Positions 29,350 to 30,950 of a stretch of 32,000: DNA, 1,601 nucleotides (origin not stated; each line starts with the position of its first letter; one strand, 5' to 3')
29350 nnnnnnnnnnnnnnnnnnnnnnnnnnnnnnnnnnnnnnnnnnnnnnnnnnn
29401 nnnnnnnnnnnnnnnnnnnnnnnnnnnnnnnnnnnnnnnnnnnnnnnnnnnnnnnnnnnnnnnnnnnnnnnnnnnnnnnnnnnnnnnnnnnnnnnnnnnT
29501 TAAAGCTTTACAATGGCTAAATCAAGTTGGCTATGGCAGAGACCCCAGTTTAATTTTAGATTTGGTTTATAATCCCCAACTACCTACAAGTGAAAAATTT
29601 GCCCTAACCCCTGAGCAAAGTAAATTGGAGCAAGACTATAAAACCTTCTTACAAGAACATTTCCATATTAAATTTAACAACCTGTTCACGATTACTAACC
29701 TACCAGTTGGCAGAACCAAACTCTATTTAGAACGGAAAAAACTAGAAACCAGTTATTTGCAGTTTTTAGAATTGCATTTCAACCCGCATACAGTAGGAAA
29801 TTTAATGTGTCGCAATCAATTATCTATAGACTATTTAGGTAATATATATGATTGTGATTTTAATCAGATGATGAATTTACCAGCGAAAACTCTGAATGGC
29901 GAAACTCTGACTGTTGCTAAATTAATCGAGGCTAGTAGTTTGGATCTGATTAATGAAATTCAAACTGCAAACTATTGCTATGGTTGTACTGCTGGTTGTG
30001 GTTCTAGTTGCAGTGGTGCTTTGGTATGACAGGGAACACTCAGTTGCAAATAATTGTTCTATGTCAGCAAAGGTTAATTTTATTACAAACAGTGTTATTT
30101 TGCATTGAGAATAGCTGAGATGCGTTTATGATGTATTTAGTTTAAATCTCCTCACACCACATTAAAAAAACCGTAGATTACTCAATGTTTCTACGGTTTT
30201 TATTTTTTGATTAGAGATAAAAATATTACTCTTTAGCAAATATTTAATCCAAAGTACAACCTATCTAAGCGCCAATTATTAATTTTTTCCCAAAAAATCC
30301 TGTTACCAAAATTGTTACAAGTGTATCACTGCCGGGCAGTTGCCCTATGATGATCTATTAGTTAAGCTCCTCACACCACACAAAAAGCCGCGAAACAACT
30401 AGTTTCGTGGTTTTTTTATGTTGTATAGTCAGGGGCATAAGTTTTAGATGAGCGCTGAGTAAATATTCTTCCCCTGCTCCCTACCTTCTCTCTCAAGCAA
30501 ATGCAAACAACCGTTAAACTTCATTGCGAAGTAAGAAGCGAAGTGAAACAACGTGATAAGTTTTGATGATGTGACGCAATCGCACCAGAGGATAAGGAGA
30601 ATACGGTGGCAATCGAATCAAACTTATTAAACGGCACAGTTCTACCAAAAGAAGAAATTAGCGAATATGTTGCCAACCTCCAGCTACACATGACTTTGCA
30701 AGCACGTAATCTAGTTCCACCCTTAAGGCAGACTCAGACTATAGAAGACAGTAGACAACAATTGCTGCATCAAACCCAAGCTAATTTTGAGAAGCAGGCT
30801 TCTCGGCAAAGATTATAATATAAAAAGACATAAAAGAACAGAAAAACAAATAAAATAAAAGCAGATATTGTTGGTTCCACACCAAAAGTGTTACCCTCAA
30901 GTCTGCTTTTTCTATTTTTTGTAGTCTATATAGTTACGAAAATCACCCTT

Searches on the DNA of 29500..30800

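Call 35: search_rna_families(source=window, start=29500, end=30800, threshold=evalue, max_evalue=1, show_alignments=2)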
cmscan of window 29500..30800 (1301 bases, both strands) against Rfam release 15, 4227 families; matches with E-value up to 1: 1.
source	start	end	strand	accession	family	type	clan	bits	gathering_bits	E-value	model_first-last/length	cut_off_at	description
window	30164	30232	-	RF02057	STnc40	Gene; sRNA;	-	24.8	45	0.12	1-70/70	no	Salmonella enterica sRNA STnc40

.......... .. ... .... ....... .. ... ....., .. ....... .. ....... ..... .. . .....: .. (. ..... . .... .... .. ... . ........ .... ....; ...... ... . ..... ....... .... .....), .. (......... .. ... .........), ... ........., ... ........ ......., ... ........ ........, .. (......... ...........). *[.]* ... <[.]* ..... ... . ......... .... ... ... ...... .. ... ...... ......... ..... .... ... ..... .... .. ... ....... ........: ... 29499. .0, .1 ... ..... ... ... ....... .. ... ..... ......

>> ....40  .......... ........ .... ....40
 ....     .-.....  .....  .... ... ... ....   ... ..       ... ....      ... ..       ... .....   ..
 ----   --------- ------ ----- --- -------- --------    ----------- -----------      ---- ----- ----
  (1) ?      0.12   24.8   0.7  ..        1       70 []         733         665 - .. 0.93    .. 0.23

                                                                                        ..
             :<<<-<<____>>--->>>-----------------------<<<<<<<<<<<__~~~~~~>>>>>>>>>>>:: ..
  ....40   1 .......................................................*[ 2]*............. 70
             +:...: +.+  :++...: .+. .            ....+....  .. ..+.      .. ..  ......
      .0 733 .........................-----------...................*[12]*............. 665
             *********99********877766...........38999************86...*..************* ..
